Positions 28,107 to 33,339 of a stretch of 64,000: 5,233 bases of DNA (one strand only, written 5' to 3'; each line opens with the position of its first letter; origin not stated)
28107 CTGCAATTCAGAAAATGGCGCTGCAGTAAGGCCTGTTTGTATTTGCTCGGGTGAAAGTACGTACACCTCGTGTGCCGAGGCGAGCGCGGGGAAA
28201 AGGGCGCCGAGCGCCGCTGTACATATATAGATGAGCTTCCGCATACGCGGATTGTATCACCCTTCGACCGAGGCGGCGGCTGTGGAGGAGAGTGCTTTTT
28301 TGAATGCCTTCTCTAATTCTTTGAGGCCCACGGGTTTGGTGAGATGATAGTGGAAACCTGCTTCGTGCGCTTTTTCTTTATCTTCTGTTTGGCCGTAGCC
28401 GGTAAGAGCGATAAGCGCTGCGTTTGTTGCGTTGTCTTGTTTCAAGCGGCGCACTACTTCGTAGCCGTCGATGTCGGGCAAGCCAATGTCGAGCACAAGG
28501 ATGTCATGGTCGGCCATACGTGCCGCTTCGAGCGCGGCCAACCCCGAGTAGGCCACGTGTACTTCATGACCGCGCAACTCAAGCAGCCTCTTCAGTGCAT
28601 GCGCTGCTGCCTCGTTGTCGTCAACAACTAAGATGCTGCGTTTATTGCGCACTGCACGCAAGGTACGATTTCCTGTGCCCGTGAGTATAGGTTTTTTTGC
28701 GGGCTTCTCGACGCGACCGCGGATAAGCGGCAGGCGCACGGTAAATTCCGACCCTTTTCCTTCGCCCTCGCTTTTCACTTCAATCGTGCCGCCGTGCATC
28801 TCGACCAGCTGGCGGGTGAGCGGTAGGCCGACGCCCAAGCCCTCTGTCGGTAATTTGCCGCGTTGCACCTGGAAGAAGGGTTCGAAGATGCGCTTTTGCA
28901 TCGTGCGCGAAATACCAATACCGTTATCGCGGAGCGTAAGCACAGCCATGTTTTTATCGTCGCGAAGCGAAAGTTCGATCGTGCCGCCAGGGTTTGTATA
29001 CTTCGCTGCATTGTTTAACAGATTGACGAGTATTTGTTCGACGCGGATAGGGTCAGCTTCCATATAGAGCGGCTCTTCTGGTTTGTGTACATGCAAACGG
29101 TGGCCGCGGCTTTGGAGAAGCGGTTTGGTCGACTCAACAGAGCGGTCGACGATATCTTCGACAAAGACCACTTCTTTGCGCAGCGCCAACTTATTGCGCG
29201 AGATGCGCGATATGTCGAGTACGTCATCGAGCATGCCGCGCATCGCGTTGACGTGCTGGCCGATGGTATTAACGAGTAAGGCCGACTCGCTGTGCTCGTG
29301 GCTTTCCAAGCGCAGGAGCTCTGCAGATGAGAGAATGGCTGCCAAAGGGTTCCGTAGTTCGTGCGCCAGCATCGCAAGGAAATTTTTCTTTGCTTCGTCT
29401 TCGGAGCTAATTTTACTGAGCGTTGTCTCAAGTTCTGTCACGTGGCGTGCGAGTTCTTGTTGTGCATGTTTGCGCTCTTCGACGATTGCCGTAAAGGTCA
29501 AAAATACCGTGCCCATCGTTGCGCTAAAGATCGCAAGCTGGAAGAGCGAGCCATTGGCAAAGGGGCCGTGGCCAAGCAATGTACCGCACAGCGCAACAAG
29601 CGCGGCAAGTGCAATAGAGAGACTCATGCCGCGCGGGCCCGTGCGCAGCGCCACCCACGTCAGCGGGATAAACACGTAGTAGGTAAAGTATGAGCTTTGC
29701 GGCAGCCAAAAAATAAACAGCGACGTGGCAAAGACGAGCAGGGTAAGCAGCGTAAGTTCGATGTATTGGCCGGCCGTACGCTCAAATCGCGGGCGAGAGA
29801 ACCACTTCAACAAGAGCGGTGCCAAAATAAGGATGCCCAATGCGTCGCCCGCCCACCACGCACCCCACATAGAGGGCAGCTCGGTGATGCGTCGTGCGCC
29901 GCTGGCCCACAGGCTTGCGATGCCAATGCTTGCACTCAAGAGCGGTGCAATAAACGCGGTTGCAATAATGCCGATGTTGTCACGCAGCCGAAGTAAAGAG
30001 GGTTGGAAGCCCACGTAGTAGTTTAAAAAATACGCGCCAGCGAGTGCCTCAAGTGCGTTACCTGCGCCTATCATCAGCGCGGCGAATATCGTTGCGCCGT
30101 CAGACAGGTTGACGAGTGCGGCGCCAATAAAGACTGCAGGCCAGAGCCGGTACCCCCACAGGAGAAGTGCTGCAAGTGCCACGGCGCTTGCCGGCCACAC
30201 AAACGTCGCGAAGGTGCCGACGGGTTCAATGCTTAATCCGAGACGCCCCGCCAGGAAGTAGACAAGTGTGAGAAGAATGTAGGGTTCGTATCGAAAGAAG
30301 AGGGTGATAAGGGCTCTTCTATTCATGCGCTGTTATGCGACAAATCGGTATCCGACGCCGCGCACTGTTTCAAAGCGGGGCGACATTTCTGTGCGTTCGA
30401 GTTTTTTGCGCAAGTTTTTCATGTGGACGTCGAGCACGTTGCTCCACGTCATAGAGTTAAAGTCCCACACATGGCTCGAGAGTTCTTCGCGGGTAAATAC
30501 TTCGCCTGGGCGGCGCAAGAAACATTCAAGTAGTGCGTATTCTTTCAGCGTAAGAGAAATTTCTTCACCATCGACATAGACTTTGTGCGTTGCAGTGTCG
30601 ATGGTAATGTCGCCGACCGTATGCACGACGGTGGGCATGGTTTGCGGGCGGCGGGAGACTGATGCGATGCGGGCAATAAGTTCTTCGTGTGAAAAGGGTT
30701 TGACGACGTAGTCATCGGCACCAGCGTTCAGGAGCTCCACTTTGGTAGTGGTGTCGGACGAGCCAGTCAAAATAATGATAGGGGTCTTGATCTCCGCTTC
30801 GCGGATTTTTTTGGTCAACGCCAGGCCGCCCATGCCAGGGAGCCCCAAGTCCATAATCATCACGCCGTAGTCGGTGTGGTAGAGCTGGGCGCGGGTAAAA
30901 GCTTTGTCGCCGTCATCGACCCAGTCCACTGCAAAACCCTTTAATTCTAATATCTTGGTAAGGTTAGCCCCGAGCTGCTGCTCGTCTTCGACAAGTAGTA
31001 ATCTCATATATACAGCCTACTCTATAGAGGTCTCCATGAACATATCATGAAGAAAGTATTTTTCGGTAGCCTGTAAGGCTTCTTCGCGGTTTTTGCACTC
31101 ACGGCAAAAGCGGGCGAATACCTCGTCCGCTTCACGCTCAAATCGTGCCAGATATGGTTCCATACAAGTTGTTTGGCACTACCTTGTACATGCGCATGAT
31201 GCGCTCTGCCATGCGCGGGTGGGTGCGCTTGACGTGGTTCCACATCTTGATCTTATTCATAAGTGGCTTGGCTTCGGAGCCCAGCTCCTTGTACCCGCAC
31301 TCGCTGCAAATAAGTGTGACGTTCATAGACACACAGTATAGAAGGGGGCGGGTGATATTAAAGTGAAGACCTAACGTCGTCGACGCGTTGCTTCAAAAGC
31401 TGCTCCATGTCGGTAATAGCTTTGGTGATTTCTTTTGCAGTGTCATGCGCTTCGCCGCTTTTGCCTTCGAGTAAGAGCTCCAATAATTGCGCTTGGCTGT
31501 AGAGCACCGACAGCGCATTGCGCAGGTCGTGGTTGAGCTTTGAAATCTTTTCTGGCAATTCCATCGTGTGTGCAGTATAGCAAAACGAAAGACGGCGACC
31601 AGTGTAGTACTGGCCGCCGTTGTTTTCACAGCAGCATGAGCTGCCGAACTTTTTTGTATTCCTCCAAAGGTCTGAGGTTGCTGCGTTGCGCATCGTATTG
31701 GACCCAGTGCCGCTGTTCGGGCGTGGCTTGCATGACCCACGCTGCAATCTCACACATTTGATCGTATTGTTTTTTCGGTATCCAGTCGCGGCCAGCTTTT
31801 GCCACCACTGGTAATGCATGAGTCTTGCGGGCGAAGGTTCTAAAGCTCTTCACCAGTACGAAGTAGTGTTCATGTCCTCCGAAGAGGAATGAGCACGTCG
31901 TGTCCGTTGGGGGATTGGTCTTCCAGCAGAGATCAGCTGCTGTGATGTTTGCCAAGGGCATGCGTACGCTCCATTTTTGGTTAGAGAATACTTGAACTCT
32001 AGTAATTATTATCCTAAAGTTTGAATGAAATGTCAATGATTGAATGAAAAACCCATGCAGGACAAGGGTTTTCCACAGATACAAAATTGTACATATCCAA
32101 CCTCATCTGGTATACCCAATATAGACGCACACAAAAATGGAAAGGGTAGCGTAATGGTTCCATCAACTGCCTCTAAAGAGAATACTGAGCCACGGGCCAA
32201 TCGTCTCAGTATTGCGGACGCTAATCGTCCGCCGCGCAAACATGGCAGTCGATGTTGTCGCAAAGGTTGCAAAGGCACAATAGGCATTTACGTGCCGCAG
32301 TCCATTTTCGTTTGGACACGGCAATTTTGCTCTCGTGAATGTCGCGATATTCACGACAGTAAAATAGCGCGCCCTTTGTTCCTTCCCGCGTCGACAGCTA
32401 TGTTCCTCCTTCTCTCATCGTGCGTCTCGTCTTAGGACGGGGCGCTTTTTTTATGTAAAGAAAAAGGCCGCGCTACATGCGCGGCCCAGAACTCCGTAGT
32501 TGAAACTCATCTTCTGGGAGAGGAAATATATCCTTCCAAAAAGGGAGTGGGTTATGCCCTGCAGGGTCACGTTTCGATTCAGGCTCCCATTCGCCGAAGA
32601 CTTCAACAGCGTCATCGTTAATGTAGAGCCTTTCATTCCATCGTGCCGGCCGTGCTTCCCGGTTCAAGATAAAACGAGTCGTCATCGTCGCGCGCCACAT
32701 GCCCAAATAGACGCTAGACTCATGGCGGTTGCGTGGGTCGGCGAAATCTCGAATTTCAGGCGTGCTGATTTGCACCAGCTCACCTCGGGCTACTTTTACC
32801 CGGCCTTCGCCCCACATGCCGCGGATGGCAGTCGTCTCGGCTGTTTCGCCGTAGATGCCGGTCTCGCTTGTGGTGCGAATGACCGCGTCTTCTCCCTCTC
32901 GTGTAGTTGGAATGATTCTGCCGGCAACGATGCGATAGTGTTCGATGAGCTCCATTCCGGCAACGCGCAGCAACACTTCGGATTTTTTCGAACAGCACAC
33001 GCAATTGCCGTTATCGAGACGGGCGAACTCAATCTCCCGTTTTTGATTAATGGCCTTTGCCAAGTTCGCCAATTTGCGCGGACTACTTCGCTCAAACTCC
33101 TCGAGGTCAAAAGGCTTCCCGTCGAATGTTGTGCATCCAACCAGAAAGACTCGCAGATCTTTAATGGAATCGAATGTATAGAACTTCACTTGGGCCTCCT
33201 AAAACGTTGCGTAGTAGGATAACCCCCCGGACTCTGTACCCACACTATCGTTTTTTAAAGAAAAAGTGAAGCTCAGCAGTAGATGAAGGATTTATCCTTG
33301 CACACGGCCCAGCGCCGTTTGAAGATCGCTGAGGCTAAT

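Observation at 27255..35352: Duplicated membrane hybrid histidine kinases sharing one OmpR-type regulator, with no Hpt domain in sight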

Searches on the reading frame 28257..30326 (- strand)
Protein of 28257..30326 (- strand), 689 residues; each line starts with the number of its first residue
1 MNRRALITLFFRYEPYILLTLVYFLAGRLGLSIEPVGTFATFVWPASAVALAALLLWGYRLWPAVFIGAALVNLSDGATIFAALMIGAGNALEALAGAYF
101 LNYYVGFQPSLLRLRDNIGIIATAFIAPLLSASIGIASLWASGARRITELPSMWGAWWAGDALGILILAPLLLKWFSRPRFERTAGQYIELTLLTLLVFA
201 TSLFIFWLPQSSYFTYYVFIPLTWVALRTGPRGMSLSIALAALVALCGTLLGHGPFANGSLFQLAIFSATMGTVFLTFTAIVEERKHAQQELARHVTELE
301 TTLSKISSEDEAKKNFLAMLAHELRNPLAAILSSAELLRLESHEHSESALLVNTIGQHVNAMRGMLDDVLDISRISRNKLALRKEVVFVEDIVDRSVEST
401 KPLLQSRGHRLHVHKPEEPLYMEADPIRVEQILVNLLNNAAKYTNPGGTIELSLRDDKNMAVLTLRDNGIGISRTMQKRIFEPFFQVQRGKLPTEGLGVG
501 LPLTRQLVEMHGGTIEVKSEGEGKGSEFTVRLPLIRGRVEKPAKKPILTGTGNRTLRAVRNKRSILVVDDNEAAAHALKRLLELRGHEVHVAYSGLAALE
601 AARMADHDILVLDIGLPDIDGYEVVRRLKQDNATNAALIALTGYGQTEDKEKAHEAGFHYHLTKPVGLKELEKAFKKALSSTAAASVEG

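Call 3: search_protein_families(library=pfam, proteins=[window:28257-30326:-], max_evalue=0.1)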
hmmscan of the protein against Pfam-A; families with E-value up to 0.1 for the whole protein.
window:28257-30326:- (689 aa): 7 families
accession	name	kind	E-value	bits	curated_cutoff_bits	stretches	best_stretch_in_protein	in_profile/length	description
PF05231.19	MASE1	-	8.7e-32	110.9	29.8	1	18-286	4-299/299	MASE1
PF02518.31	HATPase_c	-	1.9e-27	96.3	26.4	1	425-534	2-109/111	Histidine kinase-, DNA gyrase B-, and HSP90-like ATPase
PF00072.30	Response_reg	-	1.6e-24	86.7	30.2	1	565-675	1-110/111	Response regulator receiver domain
PF00512.31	HisKA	-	9.4e-15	54.9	26.9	1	312-376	1-64/66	His Kinase A (phospho-acceptor) domain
PF13581.12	HATPase_c_2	-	0.022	15.2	27.4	1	428-519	31-116/127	Histidine kinase-like ATPase domain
PF09304.16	Cortex-I_coil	-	0.047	14.4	60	0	282-331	25-74/107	Cortexillin coiled-coil region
PF23198.2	PDE8A_N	-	0.1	13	29.6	0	563-650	11-100/147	PDE8A-like, N-terminal domain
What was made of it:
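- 28257..30326 (-): HK1: MASE1-HisKA-HATPase_c-REC hybrid histidine kinase, 689 aa. Pfam (call 3).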

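Call 10: find_encoding_contigs(protein=window:28257-30326:-, flank=10000, max_places=6)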
Protein window:28257-30326:- (689 aa): no gene with exactly this product is on record in the collection.

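Call 17: find_related_loci(query=window:28257-30326:-, collection=genome_contigs, flank=10000)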
Query window:28257-30326:- (689 aa) in genome_contigs; peptide patterns used: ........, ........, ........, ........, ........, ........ (x = any residue, [..] = any of these).
102 stretches matched a pattern; 26 encode a relative of the query (tblastn E <= 1e-3); 26 distinct loci.
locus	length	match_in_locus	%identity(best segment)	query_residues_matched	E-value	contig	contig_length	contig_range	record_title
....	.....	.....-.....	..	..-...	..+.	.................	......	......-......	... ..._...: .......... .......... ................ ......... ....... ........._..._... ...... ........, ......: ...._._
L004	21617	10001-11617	38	10-534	3e-91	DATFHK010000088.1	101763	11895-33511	MAG TPA_asm: Gemmatimonadaceae bacterium isolate SMAG_U8687 k141_2372239, whole genome shotgun sequence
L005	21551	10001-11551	36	22-534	2e-90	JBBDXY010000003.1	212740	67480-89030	MAG: Gemmatimonadaceae bacterium isolate LejiaD_62_122 Lejia_D_111_length_212740_cov_76, whole genome shotgun sequence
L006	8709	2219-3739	37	33-534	8e-90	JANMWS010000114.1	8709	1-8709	MAG: Gemmatimonadales bacterium isolate OTE_88_metabat_248 OTE_88_k141_221229, whole genome shotgun sequence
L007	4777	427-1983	35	19-532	5e-85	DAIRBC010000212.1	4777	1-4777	MAG TPA_asm: Gemmatimonadaceae bacterium isolate CTOTU41460 NODE_2859_length_4777_cov_9.174291, whole genome shotgun seq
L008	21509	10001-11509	37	34-532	1e-82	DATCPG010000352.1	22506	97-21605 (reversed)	MAG TPA_asm: Gemmatimonadaceae bacterium isolate SMAG_U7221 k141_134827, whole genome shotgun sequence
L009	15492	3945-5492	35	21-532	1e-81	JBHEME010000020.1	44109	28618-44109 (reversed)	MAG: Gemmatimonadaceae bacterium isolate S2_bin.52.strict S2_NODE_20, whole genome shotgun sequence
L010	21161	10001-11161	32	296-678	1e-48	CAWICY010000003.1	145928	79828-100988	MAG: uncultured proteobacterium isolate MFD00822.bin.1.211 genome assembly, contig: contig_143512, whole genome shotgun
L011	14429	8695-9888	30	275-684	4e-48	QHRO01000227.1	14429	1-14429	MAG: Verrucomicrobia bacterium isolate AV101 14_1009_13_40cm_scaffold_3427_curated, whole genome shotgun sequence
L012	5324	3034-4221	30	288-678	5e-45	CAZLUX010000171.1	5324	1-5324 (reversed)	MAG TPA_asm: uncultured Enterobacteriaceae bacterium isolate binchicken_co224_134 genome assembly, contig: NODE_18629_le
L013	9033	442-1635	30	275-683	3e-41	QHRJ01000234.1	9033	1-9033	MAG: Verrucomicrobia bacterium isolate AV106 14_0929_09_30cm_scaffold_5598_curated, whole genome shotgun sequence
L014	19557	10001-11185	31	274-671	1e-40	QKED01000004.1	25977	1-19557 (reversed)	MAG: Gammaproteobacteria bacterium isolate SZUA-467 scaffold_4271, whole genome shotgun sequence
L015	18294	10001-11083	27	311-672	4e-33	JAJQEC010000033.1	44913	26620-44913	MAG: Candidatus Azobacteroides sp. isolate MI.4_1 NODE_107_length_44913_cov_15.599782, whole genome shotgun sequence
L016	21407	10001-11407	31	311-675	4e-31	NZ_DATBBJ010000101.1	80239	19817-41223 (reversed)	MAG: Scandinavium sp. isolate SMAG_U5756 k141_5344880, whole genome shotgun sequence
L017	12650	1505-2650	28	303-671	8e-31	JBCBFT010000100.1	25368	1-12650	MAG: Bacteroidota bacterium isolate J06613_6 NODE_100_length_25368_cov_10.908307, whole genome shotgun sequence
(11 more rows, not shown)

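Call 25: search_protein_families(library=ncbifam, proteins=[window:28257-30326:-], max_evalue=0.1)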
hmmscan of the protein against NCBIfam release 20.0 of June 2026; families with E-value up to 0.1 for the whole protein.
window:28257-30326:- (689 aa): 164 families (the best 25 are shown)
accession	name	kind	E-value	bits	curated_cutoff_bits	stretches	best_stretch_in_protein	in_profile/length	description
NF052574.1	HisKinEspCMyxo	equivalog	2.2e-82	277.5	1200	2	18-293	3-284/785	serine histidine kinase EspC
TIGR02956.1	TMAO_torS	equivalog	2.1e-68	231.4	676.5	1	309-683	460-824/967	TMAO reductase system sensor histidine kinase/response regulator TorS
NF011874.0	PRK15347.1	equivalog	7.2e-65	219.6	852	2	292-541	377-621/921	two component system sensor kinase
NF038297.2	hybrid_HK_HrmK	equivalog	4.8e-61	207.1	725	1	289-676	211-605/607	hybrid histidine kinase/response regulator HrmK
NF008302.0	PRK11091.1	equivalog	9e-60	202.7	838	1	291-683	261-647/779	aerobic respiration two-component sensor histidine kinase ArcB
NF041947.1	LuxQ_Vibrio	equivalog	4.8e-58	196.8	1200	1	310-677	467-837/843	quorum-sensing autoinducer 2 sensor kinase/phosphatase LuxQ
NF008099.0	PRK10841.1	equivalog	1.7e-56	191.5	920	2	310-562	467-716/949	two-component system sensor histidine kinase RcsC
NF047874.1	MASE3_PAS_HK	subfamily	9.1e-49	166.8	560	1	291-536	384-626/655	MASE3 domain-containing sensor histidine kinase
NF008318.0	PRK11107.1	equivalog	2.1e-48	165.1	890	2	311-536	291-520/920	two-component sensor histidine kinase BarA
NF046044.1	PnpS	equivalog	3.9e-48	164.4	400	1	299-533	156-390/390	two-component system histidine kinase PnpS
NF041880.1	EPS_EpsF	equivalog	5e-47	160.5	900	2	304-533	265-492/492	response regulator EpsF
NF041832.1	near_NosP_CTERM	subfamily_domain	4.3e-45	154.4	400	1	311-674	5-365/370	NahK/ErcS family hybrid sensor histidine kinase/response regulator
NF006800.0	PRK09303.1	equivalog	6.8e-42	143.8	342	1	290-537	128-380/383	histidine kinase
TIGR02966.1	phoR_proteo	equivalog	2.7e-41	141.7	334.2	1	304-532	105-333/333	phosphate regulon sensor histidine kinase PhoR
NF033092.0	HK_WalK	equivalog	1.4e-40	139.5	725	1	309-534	368-594/594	cell wall metabolism sensor histidine kinase WalK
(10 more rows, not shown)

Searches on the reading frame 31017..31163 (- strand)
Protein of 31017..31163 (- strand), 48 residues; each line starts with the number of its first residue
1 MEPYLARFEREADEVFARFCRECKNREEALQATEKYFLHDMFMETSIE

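Call 25: search_protein_families(library=ncbifam, proteins=[window:31017-31163:-], max_evalue=0.1)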
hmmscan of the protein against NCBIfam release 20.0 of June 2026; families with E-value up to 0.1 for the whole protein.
window:31017-31163:- (48 aa): 0 families

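Call 65: search_protein_families(library=pfam, proteins=[window:31017-31163:-], max_evalue=1)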
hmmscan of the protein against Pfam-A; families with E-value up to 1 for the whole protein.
window:31017-31163:- (48 aa): 0 families

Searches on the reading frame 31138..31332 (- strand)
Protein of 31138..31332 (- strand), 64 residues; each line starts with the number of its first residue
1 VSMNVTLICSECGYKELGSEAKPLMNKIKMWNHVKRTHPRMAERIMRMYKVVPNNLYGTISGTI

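Call 3: search_protein_families(library=pfam, proteins=[window:31138-31332:-], max_evalue=0.1)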
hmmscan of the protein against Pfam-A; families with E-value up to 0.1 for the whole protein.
window:31138-31332:- (64 aa): 1 family
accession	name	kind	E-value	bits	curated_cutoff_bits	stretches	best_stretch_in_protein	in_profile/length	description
PF16055.10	DUF4798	-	0.0091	16.4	27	1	22-54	32-64/100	Domain of unknown function (DUF4798)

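Call 25: search_protein_families(library=ncbifam, proteins=[window:31138-31326:-], max_evalue=0.1)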
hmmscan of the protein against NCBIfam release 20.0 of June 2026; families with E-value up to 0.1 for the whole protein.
window:31138-31326:- (62 aa): 0 families

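Call 65: search_protein_families(library=pfam, proteins=[window:31138-31326:-], max_evalue=1)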
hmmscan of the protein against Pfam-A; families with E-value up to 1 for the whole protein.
window:31138-31326:- (62 aa): 1 family
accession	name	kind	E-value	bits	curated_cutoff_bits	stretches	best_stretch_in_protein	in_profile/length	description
PF16055.10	DUF4798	-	0.0085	16.5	27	1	20-52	32-64/100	Domain of unknown function (DUF4798)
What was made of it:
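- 31138..31326 (-): ZnR62: 62-aa conserved small protein with C-x2-C...H-x4-H (zinc-finger-like), always between DHp68 and the RR in this lineage. No family hit (calls 25, 65).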

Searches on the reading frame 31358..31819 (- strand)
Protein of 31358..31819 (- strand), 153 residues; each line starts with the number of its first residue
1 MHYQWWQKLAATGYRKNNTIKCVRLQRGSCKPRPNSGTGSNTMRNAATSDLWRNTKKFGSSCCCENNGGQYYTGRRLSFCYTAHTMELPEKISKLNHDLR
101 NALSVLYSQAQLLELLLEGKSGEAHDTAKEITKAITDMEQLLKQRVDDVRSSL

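Call 3: search_protein_families(library=pfam, proteins=[window:31358-31819:-], max_evalue=0.1)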
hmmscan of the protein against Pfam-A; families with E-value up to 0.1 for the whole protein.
window:31358-31819:- (153 aa): 3 families
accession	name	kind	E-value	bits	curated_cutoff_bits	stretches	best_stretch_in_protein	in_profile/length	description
PF00512.31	HisKA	-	0.00012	22.5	26.9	1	93-144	7-56/66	His Kinase A (phospho-acceptor) domain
PF18732.6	HEPN_AbiA_CTD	-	0.008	16.6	27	1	69-147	62-129/132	HEPN like, Abia C-terminal domain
PF09074.15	Mer2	-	0.01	16.1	27.7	1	85-152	39-108/193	Mer2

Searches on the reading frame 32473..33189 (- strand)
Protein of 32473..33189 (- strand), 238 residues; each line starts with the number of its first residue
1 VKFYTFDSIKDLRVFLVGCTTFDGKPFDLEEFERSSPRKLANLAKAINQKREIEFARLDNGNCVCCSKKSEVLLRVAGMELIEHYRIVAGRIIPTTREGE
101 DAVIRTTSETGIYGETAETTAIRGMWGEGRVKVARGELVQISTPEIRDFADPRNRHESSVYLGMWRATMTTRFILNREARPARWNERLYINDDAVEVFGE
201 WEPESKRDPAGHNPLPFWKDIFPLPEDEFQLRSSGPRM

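Call 3: search_protein_families(library=pfam, proteins=[window:32473-33189:-], max_evalue=0.1)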
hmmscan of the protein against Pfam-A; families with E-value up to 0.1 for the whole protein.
window:32473-33189:- (238 aa): 0 families

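Call 25: search_protein_families(library=ncbifam, proteins=[window:32473-33189:-], max_evalue=0.1)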
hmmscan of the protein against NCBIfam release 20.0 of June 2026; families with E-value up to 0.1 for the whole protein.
window:32473-33189:- (238 aa): 0 families
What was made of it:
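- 32473..33189 (-): 238-aa soluble protein of unknown function, conserved in position downstream of HK2. No Pfam or NCBIfam hit (calls 3, 25).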

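Call 66: find_homologous_proteins(query=window:32473-33189:-, max_evalue=0.001)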
Query window:32473-33189:- (238 aa): 3 proteins with E <= 0.001 among 194 candidates.
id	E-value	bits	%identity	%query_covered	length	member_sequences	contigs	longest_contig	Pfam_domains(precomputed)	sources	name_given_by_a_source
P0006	1.8e-159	547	100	100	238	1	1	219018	-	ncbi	-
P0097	5.0e-65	237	53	95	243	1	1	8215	-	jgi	jgi:hypothetical protein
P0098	5.4e-62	228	51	95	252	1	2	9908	-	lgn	-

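Call 67: find_encoding_contigs(protein=P0098, flank=8000, max_places=2)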
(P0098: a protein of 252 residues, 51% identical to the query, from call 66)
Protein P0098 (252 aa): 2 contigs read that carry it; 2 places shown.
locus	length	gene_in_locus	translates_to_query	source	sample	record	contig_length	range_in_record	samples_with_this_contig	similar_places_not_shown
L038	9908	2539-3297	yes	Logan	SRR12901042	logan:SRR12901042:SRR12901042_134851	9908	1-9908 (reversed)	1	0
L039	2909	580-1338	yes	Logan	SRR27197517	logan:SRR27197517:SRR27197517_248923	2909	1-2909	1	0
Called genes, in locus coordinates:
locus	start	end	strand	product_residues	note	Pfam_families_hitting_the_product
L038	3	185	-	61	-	?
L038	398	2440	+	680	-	PF05231:MASE1, PF00512:HisKA, PF02518:HATPase_c, PF00072:Response_reg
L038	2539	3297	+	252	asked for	-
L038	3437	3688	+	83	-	-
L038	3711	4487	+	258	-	PF01027:Bax1-I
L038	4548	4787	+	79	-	PF00512:HisKA (weak)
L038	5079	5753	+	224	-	PF00072:Response_reg, PF00486:Trans_reg_C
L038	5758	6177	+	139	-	PF00072:Response_reg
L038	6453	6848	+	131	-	-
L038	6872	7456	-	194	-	-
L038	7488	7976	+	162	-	PF03372:Exo_endo_phos (weak)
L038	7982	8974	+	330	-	PF02618:YceG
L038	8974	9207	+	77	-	-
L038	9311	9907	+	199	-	?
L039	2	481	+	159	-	?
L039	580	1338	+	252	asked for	-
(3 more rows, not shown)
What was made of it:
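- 32473..33189 (-): Two homologues at 51-53% identity (call 66); the one examined follows an HK2 orthologue in L038 (call 67).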

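Call 76: predict_structure(alignment_id=A5)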
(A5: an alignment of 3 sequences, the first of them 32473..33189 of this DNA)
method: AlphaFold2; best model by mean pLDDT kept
length: 238 residues; sequences in the alignment: 3
mean_pLDDT: 40.4   pTM: 0.39
mean pLDDT of the five models: 40.4, 38.6, 35.8, 35.3, 34.6
residues with pLDDT >= 90: 0; 70-90: 8; 50-70: 66; < 50: 164
segments of 3 or more residues with pLDDT < 50: 69-73, 76-88, 96-238
pLDDT, mean of each block of 10 residues (from residue 1): 70 70 60 58 58 62 56 45 46 44 29 31 29 27 29 33 31 29 31 24 26 26 27 27
secondary structure, 60 per line:
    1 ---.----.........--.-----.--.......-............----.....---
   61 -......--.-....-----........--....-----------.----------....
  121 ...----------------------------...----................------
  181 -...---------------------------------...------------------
elements in order: H9-17 H29-35 H37-48 E53-57 E62-67 E72-75 E81-88 E91-94 H117-123 H159-174
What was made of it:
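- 32473..33189 (-): The AF2 model was unusable (pLDDT 40, call 76).
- Tried and rejected: AF2 of the 238-aa protein from a 3-sequence alignment gave pLDDT 40 (call 76).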
